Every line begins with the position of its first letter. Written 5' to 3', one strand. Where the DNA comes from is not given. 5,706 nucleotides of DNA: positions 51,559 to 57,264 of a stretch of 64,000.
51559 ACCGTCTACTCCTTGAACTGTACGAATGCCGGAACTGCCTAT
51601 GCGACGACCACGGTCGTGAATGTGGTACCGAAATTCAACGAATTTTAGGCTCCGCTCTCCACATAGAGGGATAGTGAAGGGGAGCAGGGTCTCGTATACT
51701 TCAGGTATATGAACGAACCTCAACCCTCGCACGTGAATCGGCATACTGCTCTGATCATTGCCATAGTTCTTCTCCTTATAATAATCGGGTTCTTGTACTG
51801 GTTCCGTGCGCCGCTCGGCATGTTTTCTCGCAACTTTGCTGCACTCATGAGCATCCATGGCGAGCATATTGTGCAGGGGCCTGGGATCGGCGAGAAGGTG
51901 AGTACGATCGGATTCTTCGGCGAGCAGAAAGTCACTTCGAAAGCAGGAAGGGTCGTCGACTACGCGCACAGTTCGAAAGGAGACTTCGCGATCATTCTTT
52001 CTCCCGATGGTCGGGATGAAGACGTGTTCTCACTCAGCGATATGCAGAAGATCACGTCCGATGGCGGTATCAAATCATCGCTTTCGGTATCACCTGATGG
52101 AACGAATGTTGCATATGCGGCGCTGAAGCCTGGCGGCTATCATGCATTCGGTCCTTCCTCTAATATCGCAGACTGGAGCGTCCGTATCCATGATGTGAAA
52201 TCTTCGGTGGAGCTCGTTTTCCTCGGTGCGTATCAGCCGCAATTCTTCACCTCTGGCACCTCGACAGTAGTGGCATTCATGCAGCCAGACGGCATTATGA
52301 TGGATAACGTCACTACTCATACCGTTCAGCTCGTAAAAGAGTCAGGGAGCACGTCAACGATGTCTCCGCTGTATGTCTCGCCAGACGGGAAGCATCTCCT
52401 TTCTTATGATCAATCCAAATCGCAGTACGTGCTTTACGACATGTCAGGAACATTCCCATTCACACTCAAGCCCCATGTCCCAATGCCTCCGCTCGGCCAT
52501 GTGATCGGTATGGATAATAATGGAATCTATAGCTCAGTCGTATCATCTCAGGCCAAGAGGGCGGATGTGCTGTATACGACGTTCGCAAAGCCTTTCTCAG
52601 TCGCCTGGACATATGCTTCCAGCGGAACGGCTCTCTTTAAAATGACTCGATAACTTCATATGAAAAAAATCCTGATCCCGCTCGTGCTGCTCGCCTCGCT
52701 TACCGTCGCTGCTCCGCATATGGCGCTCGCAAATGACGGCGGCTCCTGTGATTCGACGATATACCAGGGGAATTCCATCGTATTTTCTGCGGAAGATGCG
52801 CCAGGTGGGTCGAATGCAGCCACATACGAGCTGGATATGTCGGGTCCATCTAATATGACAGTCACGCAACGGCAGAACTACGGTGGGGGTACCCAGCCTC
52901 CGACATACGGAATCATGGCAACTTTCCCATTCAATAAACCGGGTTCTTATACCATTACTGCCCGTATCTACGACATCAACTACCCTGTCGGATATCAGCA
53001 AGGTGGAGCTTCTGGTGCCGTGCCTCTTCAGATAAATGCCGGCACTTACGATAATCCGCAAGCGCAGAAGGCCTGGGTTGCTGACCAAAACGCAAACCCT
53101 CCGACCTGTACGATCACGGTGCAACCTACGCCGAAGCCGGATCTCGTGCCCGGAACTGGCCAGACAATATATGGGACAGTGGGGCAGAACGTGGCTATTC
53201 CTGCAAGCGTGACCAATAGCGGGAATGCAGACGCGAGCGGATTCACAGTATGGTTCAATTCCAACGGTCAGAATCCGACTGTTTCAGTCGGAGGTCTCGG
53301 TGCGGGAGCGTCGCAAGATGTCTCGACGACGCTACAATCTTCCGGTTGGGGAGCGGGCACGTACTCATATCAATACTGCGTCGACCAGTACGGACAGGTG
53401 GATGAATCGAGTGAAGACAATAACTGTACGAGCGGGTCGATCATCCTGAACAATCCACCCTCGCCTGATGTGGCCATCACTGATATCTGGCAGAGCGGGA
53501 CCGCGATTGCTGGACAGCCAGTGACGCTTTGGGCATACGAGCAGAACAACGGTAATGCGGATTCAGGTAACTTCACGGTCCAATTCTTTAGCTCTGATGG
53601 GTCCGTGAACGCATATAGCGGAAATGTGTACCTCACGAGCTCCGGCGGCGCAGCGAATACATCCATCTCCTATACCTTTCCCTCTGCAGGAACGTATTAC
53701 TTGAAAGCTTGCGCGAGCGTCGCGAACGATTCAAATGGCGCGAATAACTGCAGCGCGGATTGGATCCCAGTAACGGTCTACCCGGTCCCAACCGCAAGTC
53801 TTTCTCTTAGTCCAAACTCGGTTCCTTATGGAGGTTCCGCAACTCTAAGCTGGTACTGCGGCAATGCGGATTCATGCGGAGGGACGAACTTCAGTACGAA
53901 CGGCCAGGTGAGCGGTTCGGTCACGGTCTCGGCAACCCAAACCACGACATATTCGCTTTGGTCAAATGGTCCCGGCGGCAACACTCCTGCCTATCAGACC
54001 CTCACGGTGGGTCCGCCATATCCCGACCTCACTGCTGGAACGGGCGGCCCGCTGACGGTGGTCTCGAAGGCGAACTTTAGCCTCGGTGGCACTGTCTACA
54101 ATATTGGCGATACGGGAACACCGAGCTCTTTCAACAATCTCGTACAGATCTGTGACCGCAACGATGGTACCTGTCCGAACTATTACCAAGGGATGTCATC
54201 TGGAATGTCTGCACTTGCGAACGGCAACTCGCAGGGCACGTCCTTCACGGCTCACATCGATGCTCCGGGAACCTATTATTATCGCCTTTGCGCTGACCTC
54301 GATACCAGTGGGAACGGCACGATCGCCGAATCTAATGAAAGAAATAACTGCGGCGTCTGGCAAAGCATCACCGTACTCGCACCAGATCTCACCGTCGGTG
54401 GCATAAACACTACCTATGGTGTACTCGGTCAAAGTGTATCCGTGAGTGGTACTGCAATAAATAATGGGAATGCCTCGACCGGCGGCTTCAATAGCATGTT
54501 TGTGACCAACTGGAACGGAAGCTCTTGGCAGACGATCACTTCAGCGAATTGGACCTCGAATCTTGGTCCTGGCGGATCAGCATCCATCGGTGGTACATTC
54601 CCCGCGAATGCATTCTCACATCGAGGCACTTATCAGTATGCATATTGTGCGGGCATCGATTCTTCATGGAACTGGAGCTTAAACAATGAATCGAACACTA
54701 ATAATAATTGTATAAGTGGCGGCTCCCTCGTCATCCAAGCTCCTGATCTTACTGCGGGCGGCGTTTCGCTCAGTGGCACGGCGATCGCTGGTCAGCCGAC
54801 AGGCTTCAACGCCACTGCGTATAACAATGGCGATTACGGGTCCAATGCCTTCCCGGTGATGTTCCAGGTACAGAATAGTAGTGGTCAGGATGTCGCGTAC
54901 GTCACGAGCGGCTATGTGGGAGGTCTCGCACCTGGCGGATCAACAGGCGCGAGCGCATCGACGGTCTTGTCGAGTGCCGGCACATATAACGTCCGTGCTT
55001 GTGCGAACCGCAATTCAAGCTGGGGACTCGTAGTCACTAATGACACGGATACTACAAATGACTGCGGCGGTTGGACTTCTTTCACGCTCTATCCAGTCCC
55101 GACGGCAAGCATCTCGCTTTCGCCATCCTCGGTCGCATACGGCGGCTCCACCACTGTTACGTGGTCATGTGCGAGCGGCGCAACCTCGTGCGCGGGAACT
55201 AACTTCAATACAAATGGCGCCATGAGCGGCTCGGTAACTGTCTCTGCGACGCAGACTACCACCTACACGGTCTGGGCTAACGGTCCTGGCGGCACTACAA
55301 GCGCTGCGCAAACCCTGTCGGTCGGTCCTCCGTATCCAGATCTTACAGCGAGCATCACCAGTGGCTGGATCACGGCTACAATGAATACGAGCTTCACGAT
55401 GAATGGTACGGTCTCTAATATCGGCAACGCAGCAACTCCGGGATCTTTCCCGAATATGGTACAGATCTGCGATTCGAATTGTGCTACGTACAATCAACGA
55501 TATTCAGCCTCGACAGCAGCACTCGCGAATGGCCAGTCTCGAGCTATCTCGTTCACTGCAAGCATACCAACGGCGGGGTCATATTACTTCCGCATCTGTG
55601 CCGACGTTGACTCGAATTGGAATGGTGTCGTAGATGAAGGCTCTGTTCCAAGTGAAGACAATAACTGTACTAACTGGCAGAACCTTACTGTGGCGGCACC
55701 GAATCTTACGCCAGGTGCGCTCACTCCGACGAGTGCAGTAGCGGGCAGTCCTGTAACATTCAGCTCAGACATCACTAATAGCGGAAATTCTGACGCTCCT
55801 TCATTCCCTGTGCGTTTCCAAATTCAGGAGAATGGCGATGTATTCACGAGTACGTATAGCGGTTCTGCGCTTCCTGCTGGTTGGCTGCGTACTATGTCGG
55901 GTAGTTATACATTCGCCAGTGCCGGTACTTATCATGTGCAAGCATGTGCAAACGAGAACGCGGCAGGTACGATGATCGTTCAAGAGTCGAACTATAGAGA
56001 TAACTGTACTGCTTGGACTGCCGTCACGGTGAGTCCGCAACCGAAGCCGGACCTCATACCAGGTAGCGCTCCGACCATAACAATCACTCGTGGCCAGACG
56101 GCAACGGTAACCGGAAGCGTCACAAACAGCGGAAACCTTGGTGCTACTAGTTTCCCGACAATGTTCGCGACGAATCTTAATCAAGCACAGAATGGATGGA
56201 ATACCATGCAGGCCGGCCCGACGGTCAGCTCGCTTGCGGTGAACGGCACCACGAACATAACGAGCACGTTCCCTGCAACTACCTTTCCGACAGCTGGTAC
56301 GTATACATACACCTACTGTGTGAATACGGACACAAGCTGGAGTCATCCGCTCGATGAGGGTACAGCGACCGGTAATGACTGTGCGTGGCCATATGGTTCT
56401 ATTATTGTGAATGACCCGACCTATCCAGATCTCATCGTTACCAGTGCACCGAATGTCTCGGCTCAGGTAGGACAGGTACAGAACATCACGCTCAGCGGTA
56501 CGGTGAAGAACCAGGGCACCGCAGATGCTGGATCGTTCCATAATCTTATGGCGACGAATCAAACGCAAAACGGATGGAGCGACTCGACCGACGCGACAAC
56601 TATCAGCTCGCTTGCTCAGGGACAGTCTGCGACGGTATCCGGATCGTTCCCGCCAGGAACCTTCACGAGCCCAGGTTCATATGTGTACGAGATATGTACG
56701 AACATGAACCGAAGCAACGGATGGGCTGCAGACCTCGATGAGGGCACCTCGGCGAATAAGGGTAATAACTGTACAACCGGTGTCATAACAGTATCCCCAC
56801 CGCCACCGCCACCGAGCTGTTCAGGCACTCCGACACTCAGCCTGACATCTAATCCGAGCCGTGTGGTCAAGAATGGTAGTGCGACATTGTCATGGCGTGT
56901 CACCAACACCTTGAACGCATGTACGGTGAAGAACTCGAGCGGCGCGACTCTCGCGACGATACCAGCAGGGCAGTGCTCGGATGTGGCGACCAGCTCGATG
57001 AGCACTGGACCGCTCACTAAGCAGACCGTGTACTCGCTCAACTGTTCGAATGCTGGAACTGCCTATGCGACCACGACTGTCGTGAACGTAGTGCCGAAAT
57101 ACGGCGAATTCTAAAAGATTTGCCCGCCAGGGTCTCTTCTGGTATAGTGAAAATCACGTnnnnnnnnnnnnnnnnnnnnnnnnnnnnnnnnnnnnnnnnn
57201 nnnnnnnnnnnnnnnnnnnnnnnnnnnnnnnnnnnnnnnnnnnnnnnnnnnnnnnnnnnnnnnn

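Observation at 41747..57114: Three tandem paralogous two-gene cassettes: TM-anchored beta-propeller-like protein + giant secreted CARDB/Ig-repeat protein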

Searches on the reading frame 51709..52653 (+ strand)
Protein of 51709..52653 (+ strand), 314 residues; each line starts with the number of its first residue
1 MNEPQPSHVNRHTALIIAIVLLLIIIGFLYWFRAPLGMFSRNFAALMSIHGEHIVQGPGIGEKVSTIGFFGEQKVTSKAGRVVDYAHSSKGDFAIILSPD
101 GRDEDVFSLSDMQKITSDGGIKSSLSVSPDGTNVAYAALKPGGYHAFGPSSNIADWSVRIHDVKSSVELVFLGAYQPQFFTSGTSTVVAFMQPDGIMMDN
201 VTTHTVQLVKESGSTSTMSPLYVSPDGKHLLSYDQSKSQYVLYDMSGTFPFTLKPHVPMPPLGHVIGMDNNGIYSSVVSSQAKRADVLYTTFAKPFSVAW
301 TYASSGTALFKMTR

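Call 5: search_protein_families(library=pfam, proteins=[window:51709-52653:+], max_evalue=0.1)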
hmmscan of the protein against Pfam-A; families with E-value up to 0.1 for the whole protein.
window:51709-52653:+ (314 aa): 1 family
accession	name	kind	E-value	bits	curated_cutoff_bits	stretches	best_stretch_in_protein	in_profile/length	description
PF07676.18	PD40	-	0.0014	18.9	20.9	0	114-138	3-27/38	WD40-like Beta Propeller Repeat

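Call 6: search_protein_families(library=ncbifam, proteins=[window:51709-52653:+], max_evalue=0.1)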
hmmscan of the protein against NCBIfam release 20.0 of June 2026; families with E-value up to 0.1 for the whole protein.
window:51709-52653:+ (314 aa): 3 families
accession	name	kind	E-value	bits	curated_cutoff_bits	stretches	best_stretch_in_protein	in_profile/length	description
TIGR02800.1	propeller_TolB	equivalog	0.002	17.1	343.15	0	111-140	226-255/418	Tol-Pal system beta propeller repeat protein TolB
NF033523.0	lasso_peptidase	equivalog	0.019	13.7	400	0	104-137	4-36/638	Atxe2 family lasso peptide isopeptidase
NF047765.1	LIC_13387_fam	subfamily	0.022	14.5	33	1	5-46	85-126/131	LIC_13387 family protein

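Call 78: search_protein_families(library=padloc, proteins=[window:51709-52653:+], max_evalue=0.01)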
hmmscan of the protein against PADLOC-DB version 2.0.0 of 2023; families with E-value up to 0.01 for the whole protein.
window:51709-52653:+ (314 aa): 0 families

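Call 106: search_protein_families(library=phrogs, proteins=[window:51709-52653:+], max_evalue=0.001)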
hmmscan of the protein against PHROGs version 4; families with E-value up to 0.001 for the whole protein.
window:51709-52653:+ (314 aa): 0 families

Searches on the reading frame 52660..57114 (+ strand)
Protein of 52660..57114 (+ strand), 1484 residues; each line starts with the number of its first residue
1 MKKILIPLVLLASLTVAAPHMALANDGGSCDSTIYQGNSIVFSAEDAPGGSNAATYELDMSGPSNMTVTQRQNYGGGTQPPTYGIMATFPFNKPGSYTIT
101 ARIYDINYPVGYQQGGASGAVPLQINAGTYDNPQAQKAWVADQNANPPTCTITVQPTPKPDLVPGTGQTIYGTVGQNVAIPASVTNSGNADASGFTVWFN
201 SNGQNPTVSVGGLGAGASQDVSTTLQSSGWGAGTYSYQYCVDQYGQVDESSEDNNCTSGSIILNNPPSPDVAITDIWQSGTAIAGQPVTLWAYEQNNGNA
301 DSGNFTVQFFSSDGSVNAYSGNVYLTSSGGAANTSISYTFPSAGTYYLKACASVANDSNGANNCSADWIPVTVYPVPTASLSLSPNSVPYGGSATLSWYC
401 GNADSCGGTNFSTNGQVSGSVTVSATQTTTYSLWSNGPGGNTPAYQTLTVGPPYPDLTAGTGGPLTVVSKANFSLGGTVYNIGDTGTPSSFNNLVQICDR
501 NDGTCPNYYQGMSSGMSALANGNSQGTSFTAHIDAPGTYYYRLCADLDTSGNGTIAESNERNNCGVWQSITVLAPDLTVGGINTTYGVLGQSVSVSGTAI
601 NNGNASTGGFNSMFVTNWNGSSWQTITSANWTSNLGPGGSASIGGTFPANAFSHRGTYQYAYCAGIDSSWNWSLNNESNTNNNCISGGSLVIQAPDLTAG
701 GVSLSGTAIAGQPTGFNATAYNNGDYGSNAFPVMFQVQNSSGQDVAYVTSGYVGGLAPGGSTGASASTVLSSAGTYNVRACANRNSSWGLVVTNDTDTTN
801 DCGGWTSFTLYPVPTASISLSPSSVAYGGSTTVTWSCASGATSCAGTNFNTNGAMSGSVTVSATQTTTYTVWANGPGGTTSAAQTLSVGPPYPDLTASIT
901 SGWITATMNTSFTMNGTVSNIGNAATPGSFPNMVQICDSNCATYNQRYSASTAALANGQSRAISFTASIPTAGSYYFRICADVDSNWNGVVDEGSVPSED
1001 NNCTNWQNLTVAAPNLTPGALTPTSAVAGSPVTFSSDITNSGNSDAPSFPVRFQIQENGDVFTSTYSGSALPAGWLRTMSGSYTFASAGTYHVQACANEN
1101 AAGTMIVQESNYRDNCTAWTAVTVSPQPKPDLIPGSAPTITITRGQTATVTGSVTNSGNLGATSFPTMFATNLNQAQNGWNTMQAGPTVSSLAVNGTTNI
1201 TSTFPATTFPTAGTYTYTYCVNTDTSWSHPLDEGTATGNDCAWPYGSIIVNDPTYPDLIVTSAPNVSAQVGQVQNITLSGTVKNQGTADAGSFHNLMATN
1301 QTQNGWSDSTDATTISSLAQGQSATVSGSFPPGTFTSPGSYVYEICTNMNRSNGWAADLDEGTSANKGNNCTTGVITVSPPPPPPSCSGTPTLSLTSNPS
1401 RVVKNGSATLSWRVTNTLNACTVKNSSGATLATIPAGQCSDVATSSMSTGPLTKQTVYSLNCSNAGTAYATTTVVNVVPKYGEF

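Call 5: search_protein_families(library=pfam, proteins=[window:52660-57114:+], max_evalue=0.1)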
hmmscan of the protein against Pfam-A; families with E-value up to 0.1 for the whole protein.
window:52660-57114:+ (1484 aa): 3 families
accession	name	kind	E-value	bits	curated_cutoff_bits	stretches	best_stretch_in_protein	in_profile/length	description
PF07705.17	CARDB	-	8.4e-70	231.8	22.7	9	159-258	1-100/101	CARDB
PF23265.1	Ig-like_KY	-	0.00077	20.1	27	0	955-986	73-104/129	KY-like, immunoglobulin-like domain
PF17735.7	BslA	-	0.0029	18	38.7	0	1189-1226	70-107/121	Biofilm surface layer A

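Call 6: search_protein_families(library=ncbifam, proteins=[window:52660-57114:+], max_evalue=0.1)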
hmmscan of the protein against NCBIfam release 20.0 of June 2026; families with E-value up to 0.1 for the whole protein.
window:52660-57114:+ (1484 aa): 0 families

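Call 78: search_protein_families(library=padloc, proteins=[window:52660-57114:+], max_evalue=0.01)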
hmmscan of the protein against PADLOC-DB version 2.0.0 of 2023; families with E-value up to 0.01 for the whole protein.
window:52660-57114:+ (1484 aa): 0 families

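Call 106: search_protein_families(library=phrogs, proteins=[window:52660-57114:+], max_evalue=0.001)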
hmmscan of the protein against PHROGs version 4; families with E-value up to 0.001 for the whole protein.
window:52660-57114:+ (1484 aa): 0 families
